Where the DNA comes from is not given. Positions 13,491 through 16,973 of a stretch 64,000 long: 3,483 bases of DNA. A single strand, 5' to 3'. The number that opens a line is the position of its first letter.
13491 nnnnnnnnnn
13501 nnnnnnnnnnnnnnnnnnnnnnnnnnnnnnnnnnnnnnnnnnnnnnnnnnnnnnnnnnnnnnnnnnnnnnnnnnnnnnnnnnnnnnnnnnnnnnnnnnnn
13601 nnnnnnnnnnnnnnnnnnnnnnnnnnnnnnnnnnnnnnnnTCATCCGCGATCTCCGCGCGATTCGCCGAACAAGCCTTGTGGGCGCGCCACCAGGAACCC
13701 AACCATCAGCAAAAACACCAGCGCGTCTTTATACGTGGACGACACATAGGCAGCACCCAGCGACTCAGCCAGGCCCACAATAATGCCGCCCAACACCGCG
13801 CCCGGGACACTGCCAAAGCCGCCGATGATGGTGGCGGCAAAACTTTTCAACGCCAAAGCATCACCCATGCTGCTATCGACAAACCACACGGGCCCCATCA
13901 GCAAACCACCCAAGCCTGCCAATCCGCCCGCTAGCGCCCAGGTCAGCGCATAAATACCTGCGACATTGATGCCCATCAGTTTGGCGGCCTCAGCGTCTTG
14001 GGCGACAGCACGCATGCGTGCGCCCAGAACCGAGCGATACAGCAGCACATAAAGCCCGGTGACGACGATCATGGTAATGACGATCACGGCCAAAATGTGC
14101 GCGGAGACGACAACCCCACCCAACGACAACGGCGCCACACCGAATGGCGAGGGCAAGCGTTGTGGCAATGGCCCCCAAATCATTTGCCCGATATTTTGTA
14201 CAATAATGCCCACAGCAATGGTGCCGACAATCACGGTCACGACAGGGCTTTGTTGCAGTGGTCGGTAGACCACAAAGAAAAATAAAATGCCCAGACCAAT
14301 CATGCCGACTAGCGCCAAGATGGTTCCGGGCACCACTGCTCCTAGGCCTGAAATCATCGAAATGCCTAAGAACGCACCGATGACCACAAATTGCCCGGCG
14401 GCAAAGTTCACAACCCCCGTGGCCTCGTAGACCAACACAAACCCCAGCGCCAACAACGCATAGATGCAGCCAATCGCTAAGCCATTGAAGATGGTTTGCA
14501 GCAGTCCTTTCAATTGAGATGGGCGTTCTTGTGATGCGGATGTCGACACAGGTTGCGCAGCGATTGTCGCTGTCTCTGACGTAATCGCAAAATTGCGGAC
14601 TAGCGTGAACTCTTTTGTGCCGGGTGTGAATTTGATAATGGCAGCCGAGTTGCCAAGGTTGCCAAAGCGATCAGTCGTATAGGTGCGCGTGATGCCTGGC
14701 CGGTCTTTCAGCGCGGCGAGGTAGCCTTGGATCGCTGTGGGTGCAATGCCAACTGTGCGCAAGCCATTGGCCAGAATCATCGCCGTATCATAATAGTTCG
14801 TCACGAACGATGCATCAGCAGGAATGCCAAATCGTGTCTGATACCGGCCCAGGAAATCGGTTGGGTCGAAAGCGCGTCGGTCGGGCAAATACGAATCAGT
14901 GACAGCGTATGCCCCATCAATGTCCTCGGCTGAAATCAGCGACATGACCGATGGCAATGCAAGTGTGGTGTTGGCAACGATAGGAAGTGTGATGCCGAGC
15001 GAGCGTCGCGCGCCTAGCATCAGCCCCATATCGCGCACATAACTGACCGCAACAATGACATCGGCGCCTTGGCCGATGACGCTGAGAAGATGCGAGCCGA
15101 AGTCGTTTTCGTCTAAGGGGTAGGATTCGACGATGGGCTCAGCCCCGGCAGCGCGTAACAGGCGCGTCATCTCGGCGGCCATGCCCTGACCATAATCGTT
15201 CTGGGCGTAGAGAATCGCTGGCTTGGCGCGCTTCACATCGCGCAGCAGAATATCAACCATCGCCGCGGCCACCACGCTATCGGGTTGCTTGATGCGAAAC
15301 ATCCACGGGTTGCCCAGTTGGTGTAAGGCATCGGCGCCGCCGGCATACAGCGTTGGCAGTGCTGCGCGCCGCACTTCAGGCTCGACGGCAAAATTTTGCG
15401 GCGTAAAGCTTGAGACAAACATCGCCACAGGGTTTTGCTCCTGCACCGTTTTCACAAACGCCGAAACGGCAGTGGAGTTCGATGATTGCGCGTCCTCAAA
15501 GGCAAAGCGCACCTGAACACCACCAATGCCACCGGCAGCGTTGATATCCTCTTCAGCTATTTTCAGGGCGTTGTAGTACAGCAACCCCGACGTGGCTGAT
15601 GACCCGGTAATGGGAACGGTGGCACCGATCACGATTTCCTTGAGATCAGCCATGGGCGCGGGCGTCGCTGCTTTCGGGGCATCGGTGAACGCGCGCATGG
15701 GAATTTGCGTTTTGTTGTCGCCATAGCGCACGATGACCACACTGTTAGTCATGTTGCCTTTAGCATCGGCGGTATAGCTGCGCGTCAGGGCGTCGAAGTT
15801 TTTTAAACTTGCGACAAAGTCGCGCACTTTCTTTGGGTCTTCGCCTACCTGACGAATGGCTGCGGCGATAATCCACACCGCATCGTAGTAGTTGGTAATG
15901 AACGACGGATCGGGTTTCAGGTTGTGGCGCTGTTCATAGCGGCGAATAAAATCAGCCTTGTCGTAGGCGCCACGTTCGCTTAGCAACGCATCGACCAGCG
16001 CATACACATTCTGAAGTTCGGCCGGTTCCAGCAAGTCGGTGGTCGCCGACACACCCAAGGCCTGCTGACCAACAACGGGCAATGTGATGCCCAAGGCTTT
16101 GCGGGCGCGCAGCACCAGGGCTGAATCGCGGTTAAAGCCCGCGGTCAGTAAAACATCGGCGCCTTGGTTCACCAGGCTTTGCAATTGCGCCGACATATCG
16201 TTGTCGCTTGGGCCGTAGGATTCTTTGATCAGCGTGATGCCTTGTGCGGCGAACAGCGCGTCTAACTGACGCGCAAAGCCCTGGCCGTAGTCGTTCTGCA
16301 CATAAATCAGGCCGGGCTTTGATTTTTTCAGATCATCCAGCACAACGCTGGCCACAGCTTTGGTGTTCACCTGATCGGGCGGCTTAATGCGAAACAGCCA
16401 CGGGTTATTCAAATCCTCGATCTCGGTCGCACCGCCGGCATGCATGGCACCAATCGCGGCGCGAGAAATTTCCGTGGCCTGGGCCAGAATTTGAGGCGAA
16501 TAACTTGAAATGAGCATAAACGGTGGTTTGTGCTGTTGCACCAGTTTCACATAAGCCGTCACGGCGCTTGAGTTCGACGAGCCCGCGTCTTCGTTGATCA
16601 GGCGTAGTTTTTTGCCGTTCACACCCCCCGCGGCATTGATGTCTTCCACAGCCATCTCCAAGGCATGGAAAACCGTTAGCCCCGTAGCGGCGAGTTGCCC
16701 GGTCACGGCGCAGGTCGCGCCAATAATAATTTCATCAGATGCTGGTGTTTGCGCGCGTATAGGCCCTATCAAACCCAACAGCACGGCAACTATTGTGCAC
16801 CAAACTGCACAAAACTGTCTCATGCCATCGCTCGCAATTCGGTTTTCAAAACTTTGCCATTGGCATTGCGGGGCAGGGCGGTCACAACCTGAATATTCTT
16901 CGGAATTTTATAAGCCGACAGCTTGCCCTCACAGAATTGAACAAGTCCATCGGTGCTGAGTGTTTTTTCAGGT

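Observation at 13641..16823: Two tandem Liv-type substrate-binding domains fused in one chain to a LivH-type permease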

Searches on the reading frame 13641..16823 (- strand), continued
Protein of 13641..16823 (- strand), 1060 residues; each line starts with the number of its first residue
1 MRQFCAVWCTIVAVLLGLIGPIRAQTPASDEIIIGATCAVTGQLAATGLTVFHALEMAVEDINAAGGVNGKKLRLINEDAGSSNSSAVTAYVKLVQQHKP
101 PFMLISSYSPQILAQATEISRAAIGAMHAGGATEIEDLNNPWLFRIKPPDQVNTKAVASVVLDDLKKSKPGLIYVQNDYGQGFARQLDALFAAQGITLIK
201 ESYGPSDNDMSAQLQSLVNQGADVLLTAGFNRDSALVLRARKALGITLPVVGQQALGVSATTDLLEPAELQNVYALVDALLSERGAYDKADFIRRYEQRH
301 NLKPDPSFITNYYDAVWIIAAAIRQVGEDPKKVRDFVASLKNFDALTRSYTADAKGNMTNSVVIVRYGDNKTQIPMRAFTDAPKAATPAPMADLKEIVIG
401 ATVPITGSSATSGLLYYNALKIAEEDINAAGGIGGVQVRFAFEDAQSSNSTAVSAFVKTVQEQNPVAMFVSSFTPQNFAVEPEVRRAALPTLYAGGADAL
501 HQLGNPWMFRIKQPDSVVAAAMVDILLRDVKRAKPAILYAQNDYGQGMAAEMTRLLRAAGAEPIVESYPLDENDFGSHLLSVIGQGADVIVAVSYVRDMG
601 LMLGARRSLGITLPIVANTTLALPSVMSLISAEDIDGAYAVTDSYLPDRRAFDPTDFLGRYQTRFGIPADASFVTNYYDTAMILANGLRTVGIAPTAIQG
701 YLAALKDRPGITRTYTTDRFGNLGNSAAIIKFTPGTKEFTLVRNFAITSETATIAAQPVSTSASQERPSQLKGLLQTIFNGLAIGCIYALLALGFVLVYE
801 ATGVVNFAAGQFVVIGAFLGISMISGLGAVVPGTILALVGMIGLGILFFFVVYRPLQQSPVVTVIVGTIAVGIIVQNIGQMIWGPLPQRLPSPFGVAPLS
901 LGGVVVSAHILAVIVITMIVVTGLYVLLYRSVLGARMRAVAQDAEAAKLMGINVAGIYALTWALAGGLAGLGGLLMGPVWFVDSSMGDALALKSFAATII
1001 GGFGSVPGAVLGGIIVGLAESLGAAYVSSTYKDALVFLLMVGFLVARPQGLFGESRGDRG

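Call 71: find_encoding_contigs(protein=P0016, flank=9000, max_places=1)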
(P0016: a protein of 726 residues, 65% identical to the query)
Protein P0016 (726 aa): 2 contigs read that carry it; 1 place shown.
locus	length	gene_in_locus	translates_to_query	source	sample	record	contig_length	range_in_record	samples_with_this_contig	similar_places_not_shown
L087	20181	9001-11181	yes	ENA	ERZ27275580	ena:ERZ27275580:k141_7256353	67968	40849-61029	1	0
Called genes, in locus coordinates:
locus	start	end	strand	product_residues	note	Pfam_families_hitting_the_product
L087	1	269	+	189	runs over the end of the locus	PF00903:Glyoxalase (weak)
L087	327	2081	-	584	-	PF01019:G_glu_transpept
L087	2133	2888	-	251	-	PF09339:HTH_IclR, PF01614:IclR_C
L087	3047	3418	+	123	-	PF01883:FeS_assembly_P (weak)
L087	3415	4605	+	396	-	PF04909:Amidohydro_2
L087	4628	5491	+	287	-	PF04909:Amidohydro_2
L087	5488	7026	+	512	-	PF00501:AMP-binding, PF13193:AMP-binding_C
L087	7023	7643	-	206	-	PF01135:PCMT (weak), PF13489:Methyltransf_23, PF13847:Methyltransf_31, PF08241:Methyltransf_11, PF08242:Methyltransf_12, PF13649:Methyltransf_25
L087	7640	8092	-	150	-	PF12802:MarR_2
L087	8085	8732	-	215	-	PF04116:FA_hydroxylase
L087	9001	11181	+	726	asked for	PF13433:Peripla_BP_5, PF13458:Peripla_BP_6, PF01094:ANF_receptor, PF02653:BPD_transp_2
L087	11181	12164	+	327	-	PF02653:BPD_transp_2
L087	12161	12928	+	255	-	PF00005:ABC_tran, PF13304:AAA_21 (faint), PF12399:BCA_ABC_TP_C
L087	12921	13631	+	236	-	PF00005:ABC_tran, PF13304:AAA_21 (faint), PF12399:BCA_ABC_TP_C (weak)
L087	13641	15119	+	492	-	PF01565:FAD_binding_4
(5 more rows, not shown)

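Call 72: find_homologous_proteins(query=P0022, max_evalue=1e-50)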
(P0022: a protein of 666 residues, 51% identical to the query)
Query P0022 (666 aa): 31 proteins with E <= 1e-50 among 8000 candidates.
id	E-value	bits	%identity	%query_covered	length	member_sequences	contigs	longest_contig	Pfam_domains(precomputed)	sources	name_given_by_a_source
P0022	0.0e+0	1441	100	100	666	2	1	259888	PF01094.35,PF02653.22,PF13458.13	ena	-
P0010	0.0e+0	1125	52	100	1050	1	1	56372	PF01094.35,PF02653.22,PF13433.13,PF13458.13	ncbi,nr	ncbi:MAG: ABC transporter substrate-binding protein [Rhodospirillaceae bacterium]|nr:ABC transporter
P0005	0.0e+0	1125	53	100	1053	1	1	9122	PF01094.35,PF02653.22,PF13433.13,PF13458.13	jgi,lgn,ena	jgi:branched-chain amino acid transport system permease protein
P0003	0.0e+0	1113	52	100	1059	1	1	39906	PF01094.35,PF02653.22,PF13433.13,PF13458.13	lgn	-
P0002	0.0e+0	1106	51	100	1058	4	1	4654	PF01094.35,PF02653.22,PF13433.13,PF13458.13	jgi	jgi:branched-chain amino acid transport system permease protein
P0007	0.0e+0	1104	51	100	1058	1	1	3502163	PF01094.35,PF02653.22,PF13433.13,PF13458.13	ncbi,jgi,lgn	jgi:branched-chain amino acid transport system permease protein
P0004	0.0e+0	1103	51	100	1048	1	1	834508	PF01094.35,PF02653.22,PF13433.13,PF13458.13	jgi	-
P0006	0.0e+0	1102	52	100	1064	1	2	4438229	PF01094.35,PF02653.22,PF13433.13,PF13458.13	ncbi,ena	-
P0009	0.0e+0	1100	52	100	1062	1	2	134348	PF01094.35,PF02653.22,PF13433.13,PF13458.13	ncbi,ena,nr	ncbi:MAG: hypothetical protein EXR11_05045 [Rhodospirillaceae bacterium]|nr:hypothetical protein [Rh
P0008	0.0e+0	1099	51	100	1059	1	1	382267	PF01094.35,PF02653.22,PF13433.13,PF13458.13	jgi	jgi:branched-chain amino acid transport system permease protein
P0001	0.0e+0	1097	51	100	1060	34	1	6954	PF01094.35,PF02653.22,PF13433.13,PF13458.13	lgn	-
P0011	0.0e+0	1083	52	100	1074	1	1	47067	PF01094.35,PF02653.22,PF13433.13,PF13458.13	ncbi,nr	ncbi:MAG: ABC transporter substrate-binding protein [Rhodospirillaceae bacterium]|nr:ABC transporter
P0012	0.0e+0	1031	51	100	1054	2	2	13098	PF01094.35,PF02653.22,PF13433.13,PF13458.13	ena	-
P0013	1.6e-240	818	59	100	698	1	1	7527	PF01094.35,PF02653.22,PF13433.13,PF13458.13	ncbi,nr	ncbi:MAG: ABC transporter substrate-binding protein [Rhodospirillaceae bacterium]|nr:ABC transporter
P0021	1.5e-208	713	52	100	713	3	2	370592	PF01094.35,PF02653.22,PF13433.13,PF13458.13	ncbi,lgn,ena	ncbi:MAG: ABC transporter substrate-binding protein [Rhodospirillaceae bacterium]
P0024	3.1e-202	692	50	100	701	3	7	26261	PF01094.35,PF02653.22,PF13433.13,PF13458.13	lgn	-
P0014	2.1e-192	659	48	100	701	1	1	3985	PF01094.35,PF02653.22,PF13433.13,PF13458.13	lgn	-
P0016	3.4e-191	655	49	100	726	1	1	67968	PF01094.35,PF02653.22,PF13433.13,PF13458.13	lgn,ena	-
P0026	3.9e-183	629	47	100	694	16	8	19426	PF01094.35,PF02653.22,PF13458.13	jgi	jgi:branched-chain amino acid transport system permease protein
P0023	6.2e-169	582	44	100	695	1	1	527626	PF01094.35,PF02653.22,PF13433.13,PF13458.13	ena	-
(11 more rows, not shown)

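Call 73: find_encoding_contigs(protein=P0024, flank=9000, max_places=1)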
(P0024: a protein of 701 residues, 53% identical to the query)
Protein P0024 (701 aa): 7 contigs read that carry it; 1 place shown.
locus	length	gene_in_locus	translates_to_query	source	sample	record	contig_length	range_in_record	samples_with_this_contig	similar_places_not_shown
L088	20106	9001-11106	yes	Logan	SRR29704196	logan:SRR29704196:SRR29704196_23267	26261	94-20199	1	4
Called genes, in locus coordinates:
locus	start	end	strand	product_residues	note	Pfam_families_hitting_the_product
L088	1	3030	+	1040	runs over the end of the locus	?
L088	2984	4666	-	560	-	PF02348:CTP_transf_3 (weak), PF12804:NTP_transf_3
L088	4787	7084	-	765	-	PF00672:HAMP, PF00015:MCPsignal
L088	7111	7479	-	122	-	PF00072:Response_reg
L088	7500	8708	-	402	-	PF00989:PAS (weak), PF08448:PAS_4, PF13426:PAS_9, PF00512:HisKA, PF02518:HATPase_c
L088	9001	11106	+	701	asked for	PF13433:Peripla_BP_5 (faint), PF13458:Peripla_BP_6, PF01094:ANF_receptor, PF02653:BPD_transp_2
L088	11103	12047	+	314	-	PF02653:BPD_transp_2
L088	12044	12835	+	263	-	PF00005:ABC_tran, PF13304:AAA_21 (weak), PF12399:BCA_ABC_TP_C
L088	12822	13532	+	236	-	PF00005:ABC_tran, PF13304:AAA_21 (faint)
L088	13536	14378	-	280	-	PF01557:FAA_hydrolase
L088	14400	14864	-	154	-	PF00903:Glyoxalase, PF22677:Ble-like_N (faint)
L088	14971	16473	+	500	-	PF00496:SBP_bac_5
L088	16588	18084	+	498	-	PF00496:SBP_bac_5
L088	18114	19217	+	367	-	PF03480:DctP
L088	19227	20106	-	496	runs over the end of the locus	PF06808:DctM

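Call 74: find_encoding_contigs(protein=P0023, flank=9000, max_places=1)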
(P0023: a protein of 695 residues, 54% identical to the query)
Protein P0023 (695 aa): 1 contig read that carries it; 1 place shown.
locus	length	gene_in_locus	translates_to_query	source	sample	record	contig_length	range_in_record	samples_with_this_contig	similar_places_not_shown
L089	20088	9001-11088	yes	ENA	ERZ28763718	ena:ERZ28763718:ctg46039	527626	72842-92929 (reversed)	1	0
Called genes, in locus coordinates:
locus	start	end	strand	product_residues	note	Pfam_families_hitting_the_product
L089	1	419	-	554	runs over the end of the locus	PF00563:EAL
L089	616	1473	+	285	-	PF12973:Cupin_7 (faint), PF14499:DUF4437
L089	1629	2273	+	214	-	PF00903:Glyoxalase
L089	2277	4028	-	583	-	PF01019:G_glu_transpept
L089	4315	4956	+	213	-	PF00857:Isochorismatase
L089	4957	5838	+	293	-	PF04909:Amidohydro_2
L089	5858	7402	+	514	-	PF00501:AMP-binding, PF13193:AMP-binding_C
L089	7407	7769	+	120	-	PF01883:FeS_assembly_P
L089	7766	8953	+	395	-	PF04909:Amidohydro_2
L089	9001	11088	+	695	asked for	PF13433:Peripla_BP_5 (weak), PF13458:Peripla_BP_6, PF01094:ANF_receptor, PF02653:BPD_transp_2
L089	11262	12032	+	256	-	PF02653:BPD_transp_2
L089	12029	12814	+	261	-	PF00005:ABC_tran, PF13304:AAA_21 (faint), PF12399:BCA_ABC_TP_C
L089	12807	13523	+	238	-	PF00005:ABC_tran, PF13304:AAA_21 (faint)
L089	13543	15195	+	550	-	PF01565:FAD_binding_4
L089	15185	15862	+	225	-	PF02129:Peptidase_S15 (weak), PF01738:DLH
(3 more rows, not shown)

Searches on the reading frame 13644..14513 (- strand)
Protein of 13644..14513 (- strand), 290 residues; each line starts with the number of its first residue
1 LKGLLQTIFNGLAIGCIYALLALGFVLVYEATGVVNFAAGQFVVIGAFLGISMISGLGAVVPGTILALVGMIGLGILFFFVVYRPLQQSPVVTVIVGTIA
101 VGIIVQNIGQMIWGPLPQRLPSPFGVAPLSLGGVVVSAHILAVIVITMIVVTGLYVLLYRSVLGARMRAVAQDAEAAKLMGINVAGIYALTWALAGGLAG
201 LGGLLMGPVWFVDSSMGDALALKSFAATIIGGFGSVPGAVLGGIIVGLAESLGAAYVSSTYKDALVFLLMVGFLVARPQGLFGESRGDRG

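Call 45: search_solved_structures(query=A2, max_evalue=1)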
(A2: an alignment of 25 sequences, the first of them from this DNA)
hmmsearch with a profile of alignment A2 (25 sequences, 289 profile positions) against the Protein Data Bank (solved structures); distinct sequences matched with E-value up to 1: 0.
